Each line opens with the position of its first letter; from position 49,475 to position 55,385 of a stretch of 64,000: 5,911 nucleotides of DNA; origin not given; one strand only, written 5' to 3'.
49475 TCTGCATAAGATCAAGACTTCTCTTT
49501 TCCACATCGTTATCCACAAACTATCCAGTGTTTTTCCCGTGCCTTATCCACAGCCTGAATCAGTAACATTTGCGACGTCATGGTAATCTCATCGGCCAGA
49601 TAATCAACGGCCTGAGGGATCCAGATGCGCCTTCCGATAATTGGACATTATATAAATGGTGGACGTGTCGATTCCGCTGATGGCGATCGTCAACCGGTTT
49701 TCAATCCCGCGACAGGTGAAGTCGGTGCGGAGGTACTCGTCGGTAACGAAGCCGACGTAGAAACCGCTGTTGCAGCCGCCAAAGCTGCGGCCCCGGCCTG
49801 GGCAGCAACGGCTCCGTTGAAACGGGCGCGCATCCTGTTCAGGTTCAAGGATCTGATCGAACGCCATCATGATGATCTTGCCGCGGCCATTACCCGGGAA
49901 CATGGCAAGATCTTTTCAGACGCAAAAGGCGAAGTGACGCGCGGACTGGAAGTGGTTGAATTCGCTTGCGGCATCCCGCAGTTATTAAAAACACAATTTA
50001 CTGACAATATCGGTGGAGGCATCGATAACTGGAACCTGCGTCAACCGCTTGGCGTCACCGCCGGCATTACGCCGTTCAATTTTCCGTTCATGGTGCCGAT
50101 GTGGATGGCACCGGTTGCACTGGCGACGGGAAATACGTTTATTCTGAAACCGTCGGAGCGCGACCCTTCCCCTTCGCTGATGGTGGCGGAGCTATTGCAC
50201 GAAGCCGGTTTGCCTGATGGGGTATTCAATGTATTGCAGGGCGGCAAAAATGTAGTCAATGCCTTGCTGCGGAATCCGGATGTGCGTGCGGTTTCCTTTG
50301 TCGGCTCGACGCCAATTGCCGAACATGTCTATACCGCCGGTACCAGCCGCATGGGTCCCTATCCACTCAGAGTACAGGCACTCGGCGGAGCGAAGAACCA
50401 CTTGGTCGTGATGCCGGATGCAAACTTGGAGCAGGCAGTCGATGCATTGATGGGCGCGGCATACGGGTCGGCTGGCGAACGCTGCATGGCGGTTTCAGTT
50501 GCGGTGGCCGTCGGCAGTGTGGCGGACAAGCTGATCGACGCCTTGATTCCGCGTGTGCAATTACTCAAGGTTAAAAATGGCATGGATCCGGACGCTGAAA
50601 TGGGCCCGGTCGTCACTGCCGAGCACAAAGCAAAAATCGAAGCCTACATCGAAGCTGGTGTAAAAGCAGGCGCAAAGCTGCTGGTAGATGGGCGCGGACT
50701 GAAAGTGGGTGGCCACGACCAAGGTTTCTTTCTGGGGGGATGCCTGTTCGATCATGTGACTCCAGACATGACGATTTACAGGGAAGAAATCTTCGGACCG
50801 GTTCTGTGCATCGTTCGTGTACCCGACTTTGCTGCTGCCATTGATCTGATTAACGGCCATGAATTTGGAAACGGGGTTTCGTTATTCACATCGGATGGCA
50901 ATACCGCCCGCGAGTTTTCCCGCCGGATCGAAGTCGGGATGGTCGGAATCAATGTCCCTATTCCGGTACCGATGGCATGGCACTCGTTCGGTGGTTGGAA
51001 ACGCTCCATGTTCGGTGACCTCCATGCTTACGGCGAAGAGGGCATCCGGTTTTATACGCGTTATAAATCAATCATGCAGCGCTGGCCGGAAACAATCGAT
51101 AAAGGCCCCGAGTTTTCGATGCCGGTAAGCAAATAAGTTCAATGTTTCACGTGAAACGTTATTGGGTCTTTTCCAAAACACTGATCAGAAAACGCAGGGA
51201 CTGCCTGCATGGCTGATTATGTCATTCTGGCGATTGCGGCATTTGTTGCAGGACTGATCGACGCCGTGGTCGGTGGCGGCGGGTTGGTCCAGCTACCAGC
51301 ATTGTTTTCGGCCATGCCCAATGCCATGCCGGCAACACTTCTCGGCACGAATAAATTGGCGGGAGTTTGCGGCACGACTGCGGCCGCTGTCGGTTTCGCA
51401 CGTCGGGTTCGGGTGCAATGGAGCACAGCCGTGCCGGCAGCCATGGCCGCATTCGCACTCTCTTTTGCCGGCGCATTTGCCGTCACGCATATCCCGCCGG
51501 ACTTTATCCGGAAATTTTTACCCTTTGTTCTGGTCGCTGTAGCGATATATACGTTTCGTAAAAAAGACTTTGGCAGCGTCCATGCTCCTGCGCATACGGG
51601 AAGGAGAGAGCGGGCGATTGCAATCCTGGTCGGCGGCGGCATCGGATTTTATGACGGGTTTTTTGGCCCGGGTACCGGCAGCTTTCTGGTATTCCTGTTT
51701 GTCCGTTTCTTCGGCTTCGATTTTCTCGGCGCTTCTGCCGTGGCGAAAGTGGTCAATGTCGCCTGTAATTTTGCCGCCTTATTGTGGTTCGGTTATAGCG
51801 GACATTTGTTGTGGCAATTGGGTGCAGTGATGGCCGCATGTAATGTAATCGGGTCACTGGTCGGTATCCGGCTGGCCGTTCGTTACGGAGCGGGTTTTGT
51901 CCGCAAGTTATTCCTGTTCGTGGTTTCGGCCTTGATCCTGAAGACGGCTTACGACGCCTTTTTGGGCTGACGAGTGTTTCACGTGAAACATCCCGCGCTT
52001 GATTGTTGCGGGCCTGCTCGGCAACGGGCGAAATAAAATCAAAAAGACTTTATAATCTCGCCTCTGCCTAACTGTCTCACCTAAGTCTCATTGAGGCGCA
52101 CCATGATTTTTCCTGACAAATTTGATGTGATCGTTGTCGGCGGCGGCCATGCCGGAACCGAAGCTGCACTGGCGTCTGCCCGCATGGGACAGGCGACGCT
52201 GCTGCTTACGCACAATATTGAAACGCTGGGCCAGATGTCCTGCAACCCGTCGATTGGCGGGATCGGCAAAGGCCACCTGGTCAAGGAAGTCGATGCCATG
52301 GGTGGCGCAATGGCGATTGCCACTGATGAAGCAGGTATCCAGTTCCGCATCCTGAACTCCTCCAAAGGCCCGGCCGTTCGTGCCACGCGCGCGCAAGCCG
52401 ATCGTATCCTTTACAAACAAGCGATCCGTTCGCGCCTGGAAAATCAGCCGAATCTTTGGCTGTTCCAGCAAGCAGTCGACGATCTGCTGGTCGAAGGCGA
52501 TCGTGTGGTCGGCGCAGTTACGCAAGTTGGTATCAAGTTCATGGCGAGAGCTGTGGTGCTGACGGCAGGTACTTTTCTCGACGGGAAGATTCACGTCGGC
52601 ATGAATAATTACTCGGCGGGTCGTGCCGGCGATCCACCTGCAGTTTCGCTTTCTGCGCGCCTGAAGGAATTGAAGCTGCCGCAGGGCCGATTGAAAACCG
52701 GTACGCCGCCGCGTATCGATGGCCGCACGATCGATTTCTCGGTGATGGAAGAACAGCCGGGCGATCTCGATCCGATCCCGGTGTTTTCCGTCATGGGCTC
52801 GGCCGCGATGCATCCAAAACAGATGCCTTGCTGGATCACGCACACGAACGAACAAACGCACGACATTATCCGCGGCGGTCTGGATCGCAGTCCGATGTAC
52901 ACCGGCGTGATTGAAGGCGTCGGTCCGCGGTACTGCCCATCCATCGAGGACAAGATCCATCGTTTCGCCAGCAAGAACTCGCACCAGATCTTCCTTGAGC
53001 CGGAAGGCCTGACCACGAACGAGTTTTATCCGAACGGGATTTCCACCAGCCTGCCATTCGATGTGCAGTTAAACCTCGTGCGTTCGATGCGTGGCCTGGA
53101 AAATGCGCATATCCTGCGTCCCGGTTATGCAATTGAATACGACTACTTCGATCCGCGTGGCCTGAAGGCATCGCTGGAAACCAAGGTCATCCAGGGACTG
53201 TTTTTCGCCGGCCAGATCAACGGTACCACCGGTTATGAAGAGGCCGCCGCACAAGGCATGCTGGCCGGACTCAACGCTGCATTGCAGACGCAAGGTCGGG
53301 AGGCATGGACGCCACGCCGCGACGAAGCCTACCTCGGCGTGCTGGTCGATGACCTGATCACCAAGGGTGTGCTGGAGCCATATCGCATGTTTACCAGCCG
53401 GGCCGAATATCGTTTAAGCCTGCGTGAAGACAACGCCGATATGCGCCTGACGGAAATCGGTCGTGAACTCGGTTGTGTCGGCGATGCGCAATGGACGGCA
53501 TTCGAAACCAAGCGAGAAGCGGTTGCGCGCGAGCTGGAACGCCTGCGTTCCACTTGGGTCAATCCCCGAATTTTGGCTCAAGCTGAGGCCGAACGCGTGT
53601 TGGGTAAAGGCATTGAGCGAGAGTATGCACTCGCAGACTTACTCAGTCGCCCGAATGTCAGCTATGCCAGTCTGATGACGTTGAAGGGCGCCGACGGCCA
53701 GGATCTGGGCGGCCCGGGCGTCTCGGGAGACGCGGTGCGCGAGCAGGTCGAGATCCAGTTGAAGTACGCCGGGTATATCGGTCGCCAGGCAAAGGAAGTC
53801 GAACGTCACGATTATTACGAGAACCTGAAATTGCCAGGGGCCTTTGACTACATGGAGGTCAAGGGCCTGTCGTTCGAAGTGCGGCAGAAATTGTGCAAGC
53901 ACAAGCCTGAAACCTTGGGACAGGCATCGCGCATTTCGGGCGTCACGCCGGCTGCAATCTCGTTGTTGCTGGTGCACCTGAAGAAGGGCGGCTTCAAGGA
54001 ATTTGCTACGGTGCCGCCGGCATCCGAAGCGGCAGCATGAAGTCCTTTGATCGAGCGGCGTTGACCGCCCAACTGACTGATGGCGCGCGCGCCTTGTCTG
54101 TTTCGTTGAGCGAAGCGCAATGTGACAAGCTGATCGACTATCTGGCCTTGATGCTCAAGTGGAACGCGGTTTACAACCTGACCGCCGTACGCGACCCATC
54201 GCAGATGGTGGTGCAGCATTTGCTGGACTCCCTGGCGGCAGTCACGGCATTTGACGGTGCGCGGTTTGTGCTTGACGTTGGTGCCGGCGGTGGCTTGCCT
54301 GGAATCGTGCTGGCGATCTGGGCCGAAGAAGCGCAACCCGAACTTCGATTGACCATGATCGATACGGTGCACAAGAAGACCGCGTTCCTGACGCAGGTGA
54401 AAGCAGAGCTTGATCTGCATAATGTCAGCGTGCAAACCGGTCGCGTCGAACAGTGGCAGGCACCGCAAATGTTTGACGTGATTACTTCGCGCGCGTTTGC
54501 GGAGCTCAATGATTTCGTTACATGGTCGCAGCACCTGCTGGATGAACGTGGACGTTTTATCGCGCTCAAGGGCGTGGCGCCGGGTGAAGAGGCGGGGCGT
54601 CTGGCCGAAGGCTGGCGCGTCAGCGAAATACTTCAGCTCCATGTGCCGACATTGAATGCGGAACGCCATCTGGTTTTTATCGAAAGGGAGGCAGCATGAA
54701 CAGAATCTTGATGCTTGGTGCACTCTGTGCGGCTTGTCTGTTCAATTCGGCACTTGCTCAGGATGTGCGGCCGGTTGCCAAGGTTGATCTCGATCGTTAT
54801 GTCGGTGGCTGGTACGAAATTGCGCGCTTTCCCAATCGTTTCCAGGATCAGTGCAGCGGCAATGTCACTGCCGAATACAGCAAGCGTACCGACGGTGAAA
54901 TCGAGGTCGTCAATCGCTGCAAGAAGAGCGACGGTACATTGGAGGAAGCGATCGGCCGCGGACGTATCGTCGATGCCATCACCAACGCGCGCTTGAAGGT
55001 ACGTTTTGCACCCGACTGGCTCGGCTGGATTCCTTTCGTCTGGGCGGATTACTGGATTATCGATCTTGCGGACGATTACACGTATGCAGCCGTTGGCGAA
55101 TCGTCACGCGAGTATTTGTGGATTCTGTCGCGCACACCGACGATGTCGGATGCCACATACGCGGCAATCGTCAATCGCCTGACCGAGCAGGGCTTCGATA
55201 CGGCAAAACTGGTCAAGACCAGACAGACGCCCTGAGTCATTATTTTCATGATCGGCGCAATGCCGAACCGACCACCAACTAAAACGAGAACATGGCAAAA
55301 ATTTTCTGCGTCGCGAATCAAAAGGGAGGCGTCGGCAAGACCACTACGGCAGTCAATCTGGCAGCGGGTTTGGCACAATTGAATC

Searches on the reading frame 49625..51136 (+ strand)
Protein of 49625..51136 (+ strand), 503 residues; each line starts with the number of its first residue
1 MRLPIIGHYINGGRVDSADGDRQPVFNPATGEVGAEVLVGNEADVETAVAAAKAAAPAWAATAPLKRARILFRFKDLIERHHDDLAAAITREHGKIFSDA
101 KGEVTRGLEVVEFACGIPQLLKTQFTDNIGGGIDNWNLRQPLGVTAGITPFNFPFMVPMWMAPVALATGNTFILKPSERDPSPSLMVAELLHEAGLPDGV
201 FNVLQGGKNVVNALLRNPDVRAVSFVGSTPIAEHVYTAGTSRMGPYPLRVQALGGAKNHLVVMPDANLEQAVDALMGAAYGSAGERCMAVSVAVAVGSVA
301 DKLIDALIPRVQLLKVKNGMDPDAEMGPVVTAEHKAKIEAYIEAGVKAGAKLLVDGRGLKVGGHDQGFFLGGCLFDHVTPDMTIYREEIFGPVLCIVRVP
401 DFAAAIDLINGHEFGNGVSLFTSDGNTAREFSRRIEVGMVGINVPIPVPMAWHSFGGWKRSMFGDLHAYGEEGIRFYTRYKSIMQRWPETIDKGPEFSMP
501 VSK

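Call 7: search_protein_families(library=ncbifam, proteins=[window:49625-51136:+])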
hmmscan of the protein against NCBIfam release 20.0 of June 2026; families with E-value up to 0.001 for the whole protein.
window:49625-51136:+ (503 aa): 43 families (the best 25 are shown)
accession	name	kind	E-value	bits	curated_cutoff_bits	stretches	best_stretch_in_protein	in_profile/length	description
TIGR01722.1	MMSDH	subfamily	1.2e-196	654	448.5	1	7-487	2-477/477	CoA-acylating methylmalonate-semialdehyde dehydrogenase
NF052305.1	DioxValDhHalo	equivalog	3.2e-100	336.3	750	1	8-486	7-482/483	2,5-dioxovalerate dehydrogenase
TIGR01804.1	BADH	equivalog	1.1e-97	327.4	668.6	1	9-465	1-453/467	betaine-aldehyde dehydrogenase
NF009725.0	PRK13252.1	equivalog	7.2e-97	324.8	593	1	6-484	7-478/488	betaine-aldehyde dehydrogenase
NF042993.1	AlphKGSA_gudD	equivalog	3.5e-94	316.2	770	1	8-484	6-479/481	alpha-ketoglutaric semialdehyde dehydrogenase GucD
TIGR02299.1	HpaE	equivalog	2.6e-91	306.6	638.35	1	6-484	1-475/488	5-carboxymethyl-2-hydroxymuconate semialdehyde dehydrogenase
NF010000.0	PRK13473.1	subfamily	1.3e-87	294.4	615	1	9-485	6-472/475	aminobutyraldehyde dehydrogenase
NF002852.0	PRK03137.1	subfamily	9.5e-82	275.4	648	1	10-486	41-513/514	L-glutamate gamma-semialdehyde dehydrogenase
TIGR01780.1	SSADH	subfamily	1.9e-80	271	646.35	1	25-478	1-445/448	succinate-semialdehyde dehydrogenase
NF006916.0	PRK09407.1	equivalog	7.7e-79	265.7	521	1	14-486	27-493/526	succinic semialdehyde dehydrogenase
NF045735.1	PaDhStyDPseudo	equivalog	1.5e-77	261.3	850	1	9-484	6-480/483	phenylacetaldehyde dehydrogenase StyD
TIGR01237.1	D1pyr5carbox2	equivalog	6e-77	259.6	659.65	1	9-485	36-509/511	L-glutamate gamma-semialdehyde dehydrogenase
NF040648.1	lactal_redase_Meth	equivalog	5.8e-74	249.8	650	1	9-464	2-443/463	lactaldehyde dehydrogenase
TIGR03216.1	OH_muco_semi_DH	equivalog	9e-72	242.2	693.25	1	7-484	2-478/481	2-hydroxymuconic semialdehyde dehydrogenase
NF007497.0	PRK10090.1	equivalog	2.7e-71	240.8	500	1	8-478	9-470/480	aldehyde dehydrogenase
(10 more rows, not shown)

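Call 15: find_related_loci(query=window:49625-51136:+, collection=genome_contigs, flank=4000)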
Query window:49625-51136:+ (503 aa) in genome_contigs; peptide patterns used: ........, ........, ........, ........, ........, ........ (x = any residue, [..] = any of these).
600 stretches matched a pattern (row limit reached: there are more); 598 encode a relative of the query (tblastn E <= 1e-3); the best 80 are kept; 80 distinct loci.
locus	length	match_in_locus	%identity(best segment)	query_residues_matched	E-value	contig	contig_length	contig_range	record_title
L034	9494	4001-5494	83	6-503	0e+0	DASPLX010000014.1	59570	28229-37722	MAG TPA_asm: Paucimonas sp. isolate SMAG_U12076 k141_235022, whole genome shotgun sequence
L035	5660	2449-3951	82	2-503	0e+0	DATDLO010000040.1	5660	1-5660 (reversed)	MAG TPA_asm: Oxalicibacterium sp. isolate SMAG_U386 k141_967664, whole genome shotgun sequence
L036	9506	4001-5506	79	2-503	0e+0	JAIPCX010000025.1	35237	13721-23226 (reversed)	MAG: Polynucleobacter sp. isolate Tobar2m-G34 Tobar2m-C954, whole genome shotgun sequence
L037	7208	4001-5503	78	3-503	0e+0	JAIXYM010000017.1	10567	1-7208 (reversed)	MAG: Oxalobacteraceae bacterium isolate D8_MAG_00015 pond_D8_MAG_00015_000000000091, whole genome shotgun sequence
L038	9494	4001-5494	82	6-503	0e+0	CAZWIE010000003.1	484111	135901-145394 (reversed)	MAG TPA_asm: uncultured Bifidobacterium sp. isolate SRP292972_co1_70 genome assembly, contig: NODE_25_length_484111_cov_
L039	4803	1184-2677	79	6-503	0e+0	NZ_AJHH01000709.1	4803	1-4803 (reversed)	Herbaspirillum lusitanum P6-12 Scaffold31.Contig2, whole genome shotgun sequence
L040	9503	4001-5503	78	3-503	0e+0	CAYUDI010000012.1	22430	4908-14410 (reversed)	MAG TPA_asm: uncultured Bifidobacterium sp. isolate SRP193358_co1_564 genome assembly, contig: NODE_5515_length_22430_co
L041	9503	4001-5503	79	3-503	0e+0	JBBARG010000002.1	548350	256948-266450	MAG: Burkholderiaceae bacterium isolate EUL_213 ctg2-EUL_213, whole genome shotgun sequence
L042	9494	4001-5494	79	6-503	0e+0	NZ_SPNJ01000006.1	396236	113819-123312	Herbaspirillum sp. 3R11 NODE_6_length_396236_cov_340.791469, whole genome shotgun sequence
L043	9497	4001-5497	77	5-503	0e+0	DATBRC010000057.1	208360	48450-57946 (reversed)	MAG TPA_asm: Burkholderiaceae bacterium isolate SMAG_U4119 k141_810835, whole genome shotgun sequence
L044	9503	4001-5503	79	3-503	0e+0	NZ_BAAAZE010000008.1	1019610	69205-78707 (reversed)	Actimicrobium antarcticum strain JCM 16673 sequence08, whole genome shotgun sequence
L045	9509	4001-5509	78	1-503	0e+0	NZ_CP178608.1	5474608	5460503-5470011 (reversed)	Herbaspirillum huttiense strain HhutSZ1 chromosome, complete genome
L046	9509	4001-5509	78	1-503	0e+0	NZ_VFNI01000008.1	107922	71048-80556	Herbaspirillum sp. SJZ106 Ga0314256_108, whole genome shotgun sequence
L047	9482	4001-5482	78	6-503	0e+0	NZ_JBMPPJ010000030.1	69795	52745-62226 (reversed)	Undibacterium sp. TC9W NODE_30_length_69795_cov_34.051372, whole genome shotgun sequence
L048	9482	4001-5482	78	6-503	0e+0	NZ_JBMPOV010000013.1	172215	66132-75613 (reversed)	Undibacterium sp. Ji42W NODE_13_length_172215_cov_46.739843_13, whole genome shotgun sequence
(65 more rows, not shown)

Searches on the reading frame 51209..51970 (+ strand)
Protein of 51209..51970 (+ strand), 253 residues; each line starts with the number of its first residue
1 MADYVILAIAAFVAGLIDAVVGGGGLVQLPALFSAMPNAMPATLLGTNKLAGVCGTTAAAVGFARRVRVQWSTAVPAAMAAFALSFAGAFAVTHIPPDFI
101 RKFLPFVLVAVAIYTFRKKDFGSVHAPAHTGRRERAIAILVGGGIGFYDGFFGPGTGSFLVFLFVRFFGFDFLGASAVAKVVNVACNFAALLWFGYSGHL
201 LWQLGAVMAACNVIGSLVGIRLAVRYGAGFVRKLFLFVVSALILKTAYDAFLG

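Call 7: search_protein_families(library=ncbifam, proteins=[window:51209-51970:+])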
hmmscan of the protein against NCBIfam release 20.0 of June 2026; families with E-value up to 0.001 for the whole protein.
window:51209-51970:+ (253 aa): 1 family
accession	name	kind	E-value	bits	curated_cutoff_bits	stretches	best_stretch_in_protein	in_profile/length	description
NF007909.0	PRK10621.1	equivalog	3.1e-47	161.1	383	1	4-249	12-253/266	hypothetical protein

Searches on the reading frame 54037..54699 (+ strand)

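Call 55: search_protein_families(library=ncbifam, proteins=[window:54037-54699:+], max_evalue=0.00001)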
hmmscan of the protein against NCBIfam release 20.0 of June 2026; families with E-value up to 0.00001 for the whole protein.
window:54037-54699:+ (220 aa): 3 families
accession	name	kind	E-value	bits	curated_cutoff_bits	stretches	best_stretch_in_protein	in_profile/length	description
TIGR00138.1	rsmG_gidB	equivalog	2.8e-49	167.3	99.5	1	34-216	3-182/183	16S rRNA (guanine(527)-N(7))-methyltransferase RsmG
NF004851.0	PRK06202.1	equivalog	1.7e-06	27.6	243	1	71-154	57-138/237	hypothetical protein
NF006138.0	PRK08287.1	equivalog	1.9e-06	27.9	210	1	73-175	30-128/189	decarboxylating cobalt-precorrin-6B (C(15))-methyltransferase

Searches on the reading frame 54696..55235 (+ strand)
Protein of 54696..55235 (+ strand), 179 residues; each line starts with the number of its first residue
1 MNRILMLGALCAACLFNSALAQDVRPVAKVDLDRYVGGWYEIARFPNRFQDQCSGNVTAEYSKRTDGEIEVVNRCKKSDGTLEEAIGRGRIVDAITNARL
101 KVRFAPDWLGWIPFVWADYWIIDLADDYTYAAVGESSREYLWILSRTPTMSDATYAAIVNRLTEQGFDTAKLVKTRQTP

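Call 55: search_protein_families(library=ncbifam, proteins=[window:54696-55235:+], max_evalue=0.00001)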
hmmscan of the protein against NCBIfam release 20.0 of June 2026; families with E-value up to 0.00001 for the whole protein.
window:54696-55235:+ (179 aa): 1 family
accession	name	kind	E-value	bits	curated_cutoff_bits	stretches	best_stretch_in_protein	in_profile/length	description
NF007786.1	PRK10477.1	subfamily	5.5e-35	120.6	267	1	11-177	16-174/176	outer membrane lipoprotein Blc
